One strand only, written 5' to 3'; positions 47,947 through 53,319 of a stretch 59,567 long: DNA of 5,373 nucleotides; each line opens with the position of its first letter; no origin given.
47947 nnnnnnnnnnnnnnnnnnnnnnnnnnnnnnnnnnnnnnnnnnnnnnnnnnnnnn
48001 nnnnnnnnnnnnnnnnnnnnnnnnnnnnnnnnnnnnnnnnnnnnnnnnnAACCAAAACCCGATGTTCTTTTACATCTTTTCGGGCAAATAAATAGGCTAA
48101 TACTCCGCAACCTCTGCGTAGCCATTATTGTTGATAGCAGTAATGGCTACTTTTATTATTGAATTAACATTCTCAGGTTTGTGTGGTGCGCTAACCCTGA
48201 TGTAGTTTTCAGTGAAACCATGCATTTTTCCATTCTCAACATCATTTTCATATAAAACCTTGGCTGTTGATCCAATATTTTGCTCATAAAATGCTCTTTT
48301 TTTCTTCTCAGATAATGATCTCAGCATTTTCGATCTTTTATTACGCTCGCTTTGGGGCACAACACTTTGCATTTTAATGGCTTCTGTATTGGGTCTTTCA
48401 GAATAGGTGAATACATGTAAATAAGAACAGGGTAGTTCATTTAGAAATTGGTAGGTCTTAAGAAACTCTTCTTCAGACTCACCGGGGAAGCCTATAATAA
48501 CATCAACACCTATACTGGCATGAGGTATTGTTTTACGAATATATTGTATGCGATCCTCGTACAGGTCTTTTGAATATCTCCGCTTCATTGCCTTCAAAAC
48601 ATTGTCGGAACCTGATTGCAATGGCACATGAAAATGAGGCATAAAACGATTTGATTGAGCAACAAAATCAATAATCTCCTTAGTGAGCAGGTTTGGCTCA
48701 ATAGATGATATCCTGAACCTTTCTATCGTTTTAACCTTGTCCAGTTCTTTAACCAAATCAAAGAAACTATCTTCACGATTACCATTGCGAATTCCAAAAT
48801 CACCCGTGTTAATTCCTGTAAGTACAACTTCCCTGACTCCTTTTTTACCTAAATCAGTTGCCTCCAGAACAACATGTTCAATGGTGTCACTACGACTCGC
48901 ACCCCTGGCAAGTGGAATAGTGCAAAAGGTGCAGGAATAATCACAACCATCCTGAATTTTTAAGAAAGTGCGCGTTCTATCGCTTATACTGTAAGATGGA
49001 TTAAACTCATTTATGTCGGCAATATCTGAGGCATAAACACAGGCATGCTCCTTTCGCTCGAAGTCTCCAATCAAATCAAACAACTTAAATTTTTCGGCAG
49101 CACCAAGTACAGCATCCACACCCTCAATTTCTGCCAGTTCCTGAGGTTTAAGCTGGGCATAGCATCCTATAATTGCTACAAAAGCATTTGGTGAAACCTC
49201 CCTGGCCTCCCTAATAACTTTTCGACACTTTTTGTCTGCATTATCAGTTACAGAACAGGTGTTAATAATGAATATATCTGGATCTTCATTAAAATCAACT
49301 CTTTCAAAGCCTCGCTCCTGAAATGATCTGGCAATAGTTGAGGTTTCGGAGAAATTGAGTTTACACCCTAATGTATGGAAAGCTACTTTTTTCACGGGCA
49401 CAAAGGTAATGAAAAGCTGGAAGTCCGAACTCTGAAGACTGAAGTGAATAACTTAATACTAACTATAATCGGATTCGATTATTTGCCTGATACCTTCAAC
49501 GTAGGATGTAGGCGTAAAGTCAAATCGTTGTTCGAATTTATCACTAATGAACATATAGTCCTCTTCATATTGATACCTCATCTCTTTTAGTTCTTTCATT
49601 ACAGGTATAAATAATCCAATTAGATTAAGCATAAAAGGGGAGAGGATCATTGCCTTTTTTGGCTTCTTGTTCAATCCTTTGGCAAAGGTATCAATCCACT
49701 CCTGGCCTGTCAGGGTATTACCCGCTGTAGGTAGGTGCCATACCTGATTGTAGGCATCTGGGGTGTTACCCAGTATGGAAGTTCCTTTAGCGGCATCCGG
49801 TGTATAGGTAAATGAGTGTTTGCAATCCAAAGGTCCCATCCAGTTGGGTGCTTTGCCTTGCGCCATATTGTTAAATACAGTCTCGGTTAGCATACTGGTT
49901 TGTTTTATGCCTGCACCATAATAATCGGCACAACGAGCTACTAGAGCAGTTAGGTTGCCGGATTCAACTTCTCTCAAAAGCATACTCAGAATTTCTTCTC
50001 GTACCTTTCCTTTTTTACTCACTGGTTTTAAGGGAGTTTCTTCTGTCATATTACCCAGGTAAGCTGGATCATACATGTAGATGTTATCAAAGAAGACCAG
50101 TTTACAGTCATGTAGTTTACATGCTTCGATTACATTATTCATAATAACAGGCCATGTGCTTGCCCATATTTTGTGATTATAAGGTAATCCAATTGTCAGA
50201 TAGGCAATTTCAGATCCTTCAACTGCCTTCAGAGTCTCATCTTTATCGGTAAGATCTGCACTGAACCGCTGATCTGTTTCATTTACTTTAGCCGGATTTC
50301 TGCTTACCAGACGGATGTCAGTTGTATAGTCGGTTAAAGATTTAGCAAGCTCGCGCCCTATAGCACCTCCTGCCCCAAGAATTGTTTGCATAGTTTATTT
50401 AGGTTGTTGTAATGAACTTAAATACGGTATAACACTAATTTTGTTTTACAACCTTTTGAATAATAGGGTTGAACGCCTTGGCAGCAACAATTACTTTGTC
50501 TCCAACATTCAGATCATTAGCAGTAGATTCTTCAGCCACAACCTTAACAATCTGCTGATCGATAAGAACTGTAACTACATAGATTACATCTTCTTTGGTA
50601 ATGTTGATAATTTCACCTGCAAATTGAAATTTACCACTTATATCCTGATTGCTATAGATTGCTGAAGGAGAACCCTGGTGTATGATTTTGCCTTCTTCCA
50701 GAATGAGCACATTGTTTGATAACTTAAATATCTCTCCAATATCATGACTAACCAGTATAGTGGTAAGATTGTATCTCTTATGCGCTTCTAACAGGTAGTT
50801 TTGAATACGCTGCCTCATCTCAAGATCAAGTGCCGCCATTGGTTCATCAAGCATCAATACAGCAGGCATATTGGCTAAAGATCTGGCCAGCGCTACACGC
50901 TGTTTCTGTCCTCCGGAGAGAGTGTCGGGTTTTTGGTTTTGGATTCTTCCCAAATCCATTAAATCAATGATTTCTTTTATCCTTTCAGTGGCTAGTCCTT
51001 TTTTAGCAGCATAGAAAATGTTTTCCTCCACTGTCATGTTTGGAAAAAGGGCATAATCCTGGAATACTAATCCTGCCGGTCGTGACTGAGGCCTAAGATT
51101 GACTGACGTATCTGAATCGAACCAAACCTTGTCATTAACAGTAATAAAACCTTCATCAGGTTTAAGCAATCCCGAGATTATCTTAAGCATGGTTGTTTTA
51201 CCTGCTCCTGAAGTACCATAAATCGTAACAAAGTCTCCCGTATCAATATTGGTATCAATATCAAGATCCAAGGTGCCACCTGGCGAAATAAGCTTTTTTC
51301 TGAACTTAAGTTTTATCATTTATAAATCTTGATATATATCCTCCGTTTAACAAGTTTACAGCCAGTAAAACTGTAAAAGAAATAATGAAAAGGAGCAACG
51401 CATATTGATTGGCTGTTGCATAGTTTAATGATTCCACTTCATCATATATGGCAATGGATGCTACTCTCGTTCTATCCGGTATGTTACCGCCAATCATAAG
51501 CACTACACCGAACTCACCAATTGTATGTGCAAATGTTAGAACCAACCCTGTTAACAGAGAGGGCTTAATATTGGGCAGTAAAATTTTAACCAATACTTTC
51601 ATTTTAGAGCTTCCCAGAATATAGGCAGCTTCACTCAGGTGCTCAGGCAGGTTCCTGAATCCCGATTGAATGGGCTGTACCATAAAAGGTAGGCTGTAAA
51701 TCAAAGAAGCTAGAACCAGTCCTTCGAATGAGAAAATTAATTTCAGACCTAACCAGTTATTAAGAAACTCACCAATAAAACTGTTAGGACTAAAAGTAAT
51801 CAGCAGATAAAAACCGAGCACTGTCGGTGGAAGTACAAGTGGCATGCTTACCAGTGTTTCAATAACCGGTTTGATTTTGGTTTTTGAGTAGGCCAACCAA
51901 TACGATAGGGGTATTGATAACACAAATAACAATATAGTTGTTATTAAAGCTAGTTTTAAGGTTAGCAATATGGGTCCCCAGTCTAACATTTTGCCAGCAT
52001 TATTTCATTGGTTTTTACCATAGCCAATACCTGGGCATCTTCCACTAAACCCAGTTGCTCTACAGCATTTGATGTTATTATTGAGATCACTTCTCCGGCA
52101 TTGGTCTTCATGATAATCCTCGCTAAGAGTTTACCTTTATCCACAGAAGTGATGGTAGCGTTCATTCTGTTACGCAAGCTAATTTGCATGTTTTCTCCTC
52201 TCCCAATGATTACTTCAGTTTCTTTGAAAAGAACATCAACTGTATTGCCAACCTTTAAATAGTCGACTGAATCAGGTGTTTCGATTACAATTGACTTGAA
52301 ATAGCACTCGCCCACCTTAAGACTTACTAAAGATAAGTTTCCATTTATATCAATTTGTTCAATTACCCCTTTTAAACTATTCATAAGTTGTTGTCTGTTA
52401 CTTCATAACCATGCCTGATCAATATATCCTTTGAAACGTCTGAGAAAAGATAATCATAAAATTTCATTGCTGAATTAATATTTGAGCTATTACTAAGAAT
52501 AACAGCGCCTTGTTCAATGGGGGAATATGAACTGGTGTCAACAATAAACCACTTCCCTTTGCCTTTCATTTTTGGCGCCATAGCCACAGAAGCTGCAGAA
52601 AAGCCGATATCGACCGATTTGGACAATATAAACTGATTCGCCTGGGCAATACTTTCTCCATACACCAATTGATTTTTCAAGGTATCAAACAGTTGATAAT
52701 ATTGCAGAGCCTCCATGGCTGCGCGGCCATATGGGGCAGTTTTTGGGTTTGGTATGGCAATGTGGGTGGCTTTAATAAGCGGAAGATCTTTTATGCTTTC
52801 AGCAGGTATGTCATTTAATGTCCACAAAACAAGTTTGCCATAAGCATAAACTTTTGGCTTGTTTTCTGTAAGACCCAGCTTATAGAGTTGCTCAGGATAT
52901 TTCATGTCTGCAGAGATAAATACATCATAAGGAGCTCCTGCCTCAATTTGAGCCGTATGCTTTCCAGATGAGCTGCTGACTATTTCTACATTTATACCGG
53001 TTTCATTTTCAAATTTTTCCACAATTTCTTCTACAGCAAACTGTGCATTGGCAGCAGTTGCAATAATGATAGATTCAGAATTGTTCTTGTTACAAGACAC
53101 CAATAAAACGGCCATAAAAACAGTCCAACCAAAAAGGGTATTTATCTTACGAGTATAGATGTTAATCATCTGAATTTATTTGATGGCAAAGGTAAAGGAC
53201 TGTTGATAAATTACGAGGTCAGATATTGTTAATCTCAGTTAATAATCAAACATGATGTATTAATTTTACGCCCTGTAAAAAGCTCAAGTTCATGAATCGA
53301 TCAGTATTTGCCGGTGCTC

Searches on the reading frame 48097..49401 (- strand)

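Call 73: search_protein_families(library=pfam, proteins=[window:48097-49401:-], max_evalue=0.00001)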
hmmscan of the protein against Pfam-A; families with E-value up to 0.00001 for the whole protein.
window:48097-49401:- (434 aa): 2 families
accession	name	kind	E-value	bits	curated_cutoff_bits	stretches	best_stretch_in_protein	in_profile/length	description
PF00919.26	UPF0004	-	7.6e-26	90.4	27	1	5-100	1-98/98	Uncharacterized protein family UPF0004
PF04055.27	Radical_SAM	-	2.2e-24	86.9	29.5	1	148-320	2-166/166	Radical SAM superfamily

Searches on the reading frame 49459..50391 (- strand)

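Call 73: search_protein_families(library=pfam, proteins=[window:49459-50391:-], max_evalue=0.00001)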
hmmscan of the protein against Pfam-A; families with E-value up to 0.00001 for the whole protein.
window:49459-50391:- (310 aa): 3 families
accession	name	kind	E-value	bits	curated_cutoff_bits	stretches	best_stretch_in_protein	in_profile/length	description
PF01370.27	Epimerase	-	4.8e-13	49.5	20.9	1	4-213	3-230/240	NAD dependent epimerase/dehydratase family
PF13460.12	NAD_binding_10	-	1.4e-08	35.3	27.2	1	6-108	1-103/184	NAD(P)H-binding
PF05368.20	NmrA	-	1.1e-07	32.2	27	1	3-279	6-271/298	NmrA-like family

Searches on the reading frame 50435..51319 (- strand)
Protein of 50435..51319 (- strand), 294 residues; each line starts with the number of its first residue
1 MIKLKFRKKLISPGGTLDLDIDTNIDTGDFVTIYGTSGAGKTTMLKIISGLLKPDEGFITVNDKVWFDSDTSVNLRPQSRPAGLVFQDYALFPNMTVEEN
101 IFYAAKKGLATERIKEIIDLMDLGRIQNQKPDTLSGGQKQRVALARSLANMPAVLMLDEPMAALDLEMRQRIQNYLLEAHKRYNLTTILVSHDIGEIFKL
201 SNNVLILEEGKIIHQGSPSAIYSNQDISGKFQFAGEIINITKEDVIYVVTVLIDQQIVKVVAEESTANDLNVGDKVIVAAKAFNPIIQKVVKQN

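Call 73: search_protein_families(library=pfam, proteins=[window:50435-51319:-], max_evalue=0.00001)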
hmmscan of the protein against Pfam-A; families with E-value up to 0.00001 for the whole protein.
window:50435-51319:- (294 aa): 3 families
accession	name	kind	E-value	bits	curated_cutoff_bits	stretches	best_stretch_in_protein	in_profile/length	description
PF00005.33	ABC_tran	-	5.7e-32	111.6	25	1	20-162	3-137/137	ABC transporter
PF02463.25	SMC_N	-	1.7e-06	28.1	40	0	115-194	121-199/220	RecF/RecN/SMC N terminal domain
PF13304.12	AAA_21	-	8.4e-06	26.5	27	0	121-194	225-300/304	AAA domain, putative AbiEii toxin, Type IV TA system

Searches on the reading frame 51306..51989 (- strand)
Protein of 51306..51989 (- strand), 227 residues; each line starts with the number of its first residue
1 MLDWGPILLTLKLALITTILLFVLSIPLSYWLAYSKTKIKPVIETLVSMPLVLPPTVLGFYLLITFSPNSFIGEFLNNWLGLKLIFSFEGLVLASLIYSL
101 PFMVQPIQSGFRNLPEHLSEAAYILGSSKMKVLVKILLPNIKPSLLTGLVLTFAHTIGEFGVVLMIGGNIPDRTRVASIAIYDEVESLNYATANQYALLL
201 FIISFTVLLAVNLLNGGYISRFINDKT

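Call 73: search_protein_families(library=pfam, proteins=[window:51306-51989:-], max_evalue=0.00001)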
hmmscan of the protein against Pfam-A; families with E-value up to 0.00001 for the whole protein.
window:51306-51989:- (227 aa): 1 family
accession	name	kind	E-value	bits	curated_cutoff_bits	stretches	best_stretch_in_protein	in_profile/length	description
PF00528.27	BPD_transp_1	-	1.9e-22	80.3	26.4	1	26-214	2-178/184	Binding-protein-dependent transport system inner membrane component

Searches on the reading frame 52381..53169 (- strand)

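Call 73: search_protein_families(library=pfam, proteins=[window:52381-53169:-], max_evalue=0.00001)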
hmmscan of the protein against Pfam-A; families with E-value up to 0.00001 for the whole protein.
window:52381-53169:- (262 aa): 2 families
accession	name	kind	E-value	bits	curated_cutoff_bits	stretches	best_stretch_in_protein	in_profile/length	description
PF13531.11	SBP_bac_11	-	4.8e-53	180.7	25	1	36-256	3-227/227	Bacterial extracellular solute-binding protein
PF01547.30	SBP_bac_1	-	4e-16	60.3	26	1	46-244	10-303/307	Bacterial extracellular solute-binding protein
